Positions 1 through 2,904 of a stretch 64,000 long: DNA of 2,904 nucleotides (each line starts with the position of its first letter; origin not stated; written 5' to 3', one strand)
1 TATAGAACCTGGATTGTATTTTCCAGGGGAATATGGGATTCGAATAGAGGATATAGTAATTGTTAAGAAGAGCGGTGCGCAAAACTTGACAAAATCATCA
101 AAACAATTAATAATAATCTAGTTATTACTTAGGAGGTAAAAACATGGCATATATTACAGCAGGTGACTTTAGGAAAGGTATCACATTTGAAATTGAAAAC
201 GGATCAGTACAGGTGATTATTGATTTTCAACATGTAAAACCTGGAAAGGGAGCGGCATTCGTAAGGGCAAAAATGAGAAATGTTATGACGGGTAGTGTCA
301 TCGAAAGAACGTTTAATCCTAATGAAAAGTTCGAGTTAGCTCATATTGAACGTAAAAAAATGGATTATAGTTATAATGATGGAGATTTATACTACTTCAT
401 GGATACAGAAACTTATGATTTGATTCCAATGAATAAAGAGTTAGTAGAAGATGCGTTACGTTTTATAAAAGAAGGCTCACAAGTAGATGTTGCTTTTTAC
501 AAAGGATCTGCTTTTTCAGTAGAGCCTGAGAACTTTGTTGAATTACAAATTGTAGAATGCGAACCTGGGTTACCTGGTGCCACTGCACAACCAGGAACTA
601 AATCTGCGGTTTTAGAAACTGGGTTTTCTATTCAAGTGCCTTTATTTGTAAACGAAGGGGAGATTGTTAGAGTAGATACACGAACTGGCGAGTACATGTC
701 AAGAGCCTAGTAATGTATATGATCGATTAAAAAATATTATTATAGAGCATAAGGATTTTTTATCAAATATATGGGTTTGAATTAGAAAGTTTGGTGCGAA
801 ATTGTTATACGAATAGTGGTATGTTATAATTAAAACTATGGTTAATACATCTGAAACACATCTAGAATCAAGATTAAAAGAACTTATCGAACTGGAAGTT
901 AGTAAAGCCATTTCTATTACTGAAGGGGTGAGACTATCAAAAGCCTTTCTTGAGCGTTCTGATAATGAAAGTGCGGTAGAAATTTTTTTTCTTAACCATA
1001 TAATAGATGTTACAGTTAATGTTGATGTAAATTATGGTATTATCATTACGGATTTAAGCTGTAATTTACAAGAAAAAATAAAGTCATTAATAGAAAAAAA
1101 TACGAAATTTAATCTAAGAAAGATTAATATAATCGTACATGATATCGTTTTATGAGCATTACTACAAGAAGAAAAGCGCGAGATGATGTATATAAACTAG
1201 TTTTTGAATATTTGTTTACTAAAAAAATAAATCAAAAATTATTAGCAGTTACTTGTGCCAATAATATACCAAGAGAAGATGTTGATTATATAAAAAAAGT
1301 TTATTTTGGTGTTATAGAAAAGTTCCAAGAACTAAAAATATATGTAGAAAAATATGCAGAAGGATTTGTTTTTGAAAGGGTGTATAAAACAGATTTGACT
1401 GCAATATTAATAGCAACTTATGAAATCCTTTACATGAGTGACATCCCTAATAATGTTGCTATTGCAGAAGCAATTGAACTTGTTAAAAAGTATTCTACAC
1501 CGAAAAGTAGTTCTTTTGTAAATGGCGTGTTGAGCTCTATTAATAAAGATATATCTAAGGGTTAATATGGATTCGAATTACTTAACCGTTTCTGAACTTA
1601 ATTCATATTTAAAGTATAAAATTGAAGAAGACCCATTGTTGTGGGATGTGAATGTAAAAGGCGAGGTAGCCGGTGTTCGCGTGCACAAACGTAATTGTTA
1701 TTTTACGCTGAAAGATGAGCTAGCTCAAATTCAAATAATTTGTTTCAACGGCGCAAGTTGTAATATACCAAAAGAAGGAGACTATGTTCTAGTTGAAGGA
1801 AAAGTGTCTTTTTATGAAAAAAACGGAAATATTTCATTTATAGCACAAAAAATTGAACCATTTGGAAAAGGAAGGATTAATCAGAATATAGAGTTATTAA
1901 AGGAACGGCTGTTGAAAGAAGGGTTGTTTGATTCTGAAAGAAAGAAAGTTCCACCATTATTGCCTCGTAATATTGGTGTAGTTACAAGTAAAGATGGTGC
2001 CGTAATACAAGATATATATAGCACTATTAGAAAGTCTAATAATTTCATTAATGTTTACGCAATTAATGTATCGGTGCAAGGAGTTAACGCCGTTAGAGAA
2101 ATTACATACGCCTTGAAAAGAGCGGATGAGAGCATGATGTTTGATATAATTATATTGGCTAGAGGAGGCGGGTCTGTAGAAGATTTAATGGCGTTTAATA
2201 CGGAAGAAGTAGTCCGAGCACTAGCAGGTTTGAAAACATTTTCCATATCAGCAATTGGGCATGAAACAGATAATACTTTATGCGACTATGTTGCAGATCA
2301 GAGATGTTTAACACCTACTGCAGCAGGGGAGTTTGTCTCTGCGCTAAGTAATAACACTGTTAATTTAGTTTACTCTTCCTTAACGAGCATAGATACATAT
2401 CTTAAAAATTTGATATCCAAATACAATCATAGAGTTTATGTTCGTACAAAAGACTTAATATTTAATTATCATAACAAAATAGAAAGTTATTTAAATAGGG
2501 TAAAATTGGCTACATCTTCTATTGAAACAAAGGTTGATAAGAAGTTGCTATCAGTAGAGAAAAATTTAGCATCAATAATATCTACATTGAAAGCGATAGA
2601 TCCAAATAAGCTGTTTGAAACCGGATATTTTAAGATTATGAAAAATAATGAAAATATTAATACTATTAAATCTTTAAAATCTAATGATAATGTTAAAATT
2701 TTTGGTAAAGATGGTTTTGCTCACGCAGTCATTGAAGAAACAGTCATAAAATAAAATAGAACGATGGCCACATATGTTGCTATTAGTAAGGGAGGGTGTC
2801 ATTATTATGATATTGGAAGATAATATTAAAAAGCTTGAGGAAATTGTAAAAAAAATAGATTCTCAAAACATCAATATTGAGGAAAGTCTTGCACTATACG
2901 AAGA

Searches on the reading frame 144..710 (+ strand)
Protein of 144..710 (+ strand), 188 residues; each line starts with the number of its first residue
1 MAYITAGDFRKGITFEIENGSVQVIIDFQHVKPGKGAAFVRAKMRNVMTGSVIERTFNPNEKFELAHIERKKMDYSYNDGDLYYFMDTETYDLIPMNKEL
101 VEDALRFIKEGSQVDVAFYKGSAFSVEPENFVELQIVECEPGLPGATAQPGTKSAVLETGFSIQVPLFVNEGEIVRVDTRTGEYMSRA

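Call 84: find_encoding_contigs(protein=window:144-710:+, flank=10000, max_places=3)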
Protein window:144-710:+ (188 aa): 21 contigs read that carry it; 3 places shown.
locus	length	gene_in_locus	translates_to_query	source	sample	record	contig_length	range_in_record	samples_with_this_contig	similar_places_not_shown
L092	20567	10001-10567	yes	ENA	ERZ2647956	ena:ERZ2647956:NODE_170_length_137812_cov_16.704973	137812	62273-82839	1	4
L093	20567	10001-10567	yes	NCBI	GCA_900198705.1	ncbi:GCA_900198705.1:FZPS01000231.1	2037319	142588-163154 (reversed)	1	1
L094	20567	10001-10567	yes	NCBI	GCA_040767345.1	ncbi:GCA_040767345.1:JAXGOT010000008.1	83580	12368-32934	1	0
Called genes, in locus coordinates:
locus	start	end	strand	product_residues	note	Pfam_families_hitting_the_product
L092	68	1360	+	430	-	PF05496:RuvB_N, PF00004:AAA, PF13173:AAA_14, PF16193:AAA_assoc_2, PF12002:MgsA_C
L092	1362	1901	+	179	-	PF02915:Rubrerythrin, PF23458:DUF7130 (faint), PF21349:RUBY_RBDX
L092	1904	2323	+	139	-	PF03652:RuvX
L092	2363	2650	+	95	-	PF06949:DUF1292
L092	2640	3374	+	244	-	PF00160:Pro_isomerase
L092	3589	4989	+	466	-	PF18676:MBG_2 (weak)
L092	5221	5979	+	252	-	PF00318:Ribosomal_S2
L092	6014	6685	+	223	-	PF00889:EF_TS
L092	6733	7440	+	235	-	PF00696:AA_kinase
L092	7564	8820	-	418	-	PF13365:Trypsin_2, PF00089:Trypsin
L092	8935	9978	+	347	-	PF01321:Creatinase_N, PF00557:Peptidase_M24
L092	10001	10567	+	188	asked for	PF08207:EFP_N, PF01132:EFP, PF09285:Elong-fact-P_C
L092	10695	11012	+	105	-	PF03780:Asp23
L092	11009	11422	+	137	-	PF01029:NusB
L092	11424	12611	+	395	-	PF13742:tRNA_anti_2, PF01336:tRNA_anti-codon, PF02601:Exonuc_VII_L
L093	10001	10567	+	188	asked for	PF08207:EFP_N, PF01132:EFP, PF09285:Elong-fact-P_C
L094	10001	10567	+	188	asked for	PF08207:EFP_N, PF01132:EFP, PF09285:Elong-fact-P_C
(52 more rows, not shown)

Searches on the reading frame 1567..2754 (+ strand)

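Call 9: search_protein_families(library=pfam, proteins=[window:1567-2754:+], max_evalue=0.00001)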
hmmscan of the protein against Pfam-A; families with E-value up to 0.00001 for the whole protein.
window:1567-2754:+ (395 aa): 3 families
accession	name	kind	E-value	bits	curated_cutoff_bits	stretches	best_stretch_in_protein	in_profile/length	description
PF02601.20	Exonuc_VII_L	-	7.6e-64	216.6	35.9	2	120-325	1-205/315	Exonuclease VII, large subunit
PF13742.12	tRNA_anti_2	-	9e-21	74.4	27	1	6-97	1-95/95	OB-fold nucleic acid binding domain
PF01336.31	tRNA_anti-codon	-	2.7e-14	53.3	27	1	28-98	1-74/75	OB-fold nucleic acid binding domain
